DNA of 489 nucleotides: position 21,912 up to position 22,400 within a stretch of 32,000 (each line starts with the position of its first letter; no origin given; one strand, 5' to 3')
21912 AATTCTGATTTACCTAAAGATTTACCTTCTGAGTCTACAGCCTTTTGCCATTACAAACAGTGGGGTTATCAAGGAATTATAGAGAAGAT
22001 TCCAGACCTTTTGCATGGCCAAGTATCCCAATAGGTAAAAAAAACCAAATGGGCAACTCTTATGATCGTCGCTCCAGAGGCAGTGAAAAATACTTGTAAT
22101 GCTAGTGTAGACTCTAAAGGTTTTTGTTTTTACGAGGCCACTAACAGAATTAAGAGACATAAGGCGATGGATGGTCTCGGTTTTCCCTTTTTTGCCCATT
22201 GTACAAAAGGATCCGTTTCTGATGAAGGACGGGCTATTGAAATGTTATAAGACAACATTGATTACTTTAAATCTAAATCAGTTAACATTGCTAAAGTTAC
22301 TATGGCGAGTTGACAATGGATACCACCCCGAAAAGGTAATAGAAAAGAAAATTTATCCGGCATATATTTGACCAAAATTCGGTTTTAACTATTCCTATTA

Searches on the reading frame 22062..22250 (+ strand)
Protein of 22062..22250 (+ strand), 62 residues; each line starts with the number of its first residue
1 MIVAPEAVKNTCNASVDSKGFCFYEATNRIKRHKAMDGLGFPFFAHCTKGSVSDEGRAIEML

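Call 64: search_protein_families(library=pfam, proteins=[window:22062-22250:+], max_evalue=0.01)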
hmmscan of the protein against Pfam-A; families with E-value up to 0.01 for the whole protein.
window:22062-22250:+ (62 aa): 0 families

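Call 85: search_dna_similar(query=window:22062-22247:+, collection=plasmids, mode=protein, max_evalue=0.001, max_rows=8)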
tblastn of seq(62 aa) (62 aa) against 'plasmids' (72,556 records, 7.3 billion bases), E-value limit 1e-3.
Records with a match: 220; places in all: 285; records where one place covers at least 80% of the query: 218.
Best place of each record, by identity: 60-80% 13; <60% 207.
By first word of the organism name: Lactiplantibacillus 96; Levilactobacillus 30; Pediococcus 20; Lentilactobacillus 14; Lacticaseibacillus 13; Secundilactobacillus 9; Loigolactobacillus 5; Nostoc 4; Acaryochloris 4; Companilactobacillus 4; and 15 more.
By predicted mobility (MOB-suite, as given by PLSDB): mobilizable 170; non-mobilizable 28; conjugative 22.
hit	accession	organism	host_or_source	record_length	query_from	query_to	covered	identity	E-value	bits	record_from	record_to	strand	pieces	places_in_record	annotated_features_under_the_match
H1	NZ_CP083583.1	Kovacikia minuta CCNUW1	cell culture,fresh water lake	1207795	1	62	100%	71.0%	4e-24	99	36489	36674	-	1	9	record has no annotation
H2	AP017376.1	Stanieria sp. NIES-3757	-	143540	1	62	100%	69.4%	4e-23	97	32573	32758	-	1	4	IS4 family transposase | putative transposase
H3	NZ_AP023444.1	Nostoc sp. MS1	-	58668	1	62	100%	67.7%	7e-23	96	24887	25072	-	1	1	transposase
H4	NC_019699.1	Chroococcidiopsis thermalis PCC 7203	-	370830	1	62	100%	67.7%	2e-22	95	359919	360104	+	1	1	transposase (x2)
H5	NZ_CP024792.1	Nostoc flagelliforme CCNUN1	cell culture,desert soil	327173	1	62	98%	67.2%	5e-13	97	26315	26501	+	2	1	transposase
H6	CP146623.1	Microcoleus vaginatus PCC 9802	-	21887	1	57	92%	68.4%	8e-20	87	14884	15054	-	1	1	record has no annotation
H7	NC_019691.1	Synechococcus sp. PCC 7502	-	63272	1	62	100%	62.9%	3e-20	88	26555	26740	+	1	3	transposase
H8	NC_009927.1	Acaryochloris marina MBIC11017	-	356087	6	62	92%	66.7%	2e-18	83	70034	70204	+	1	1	transposase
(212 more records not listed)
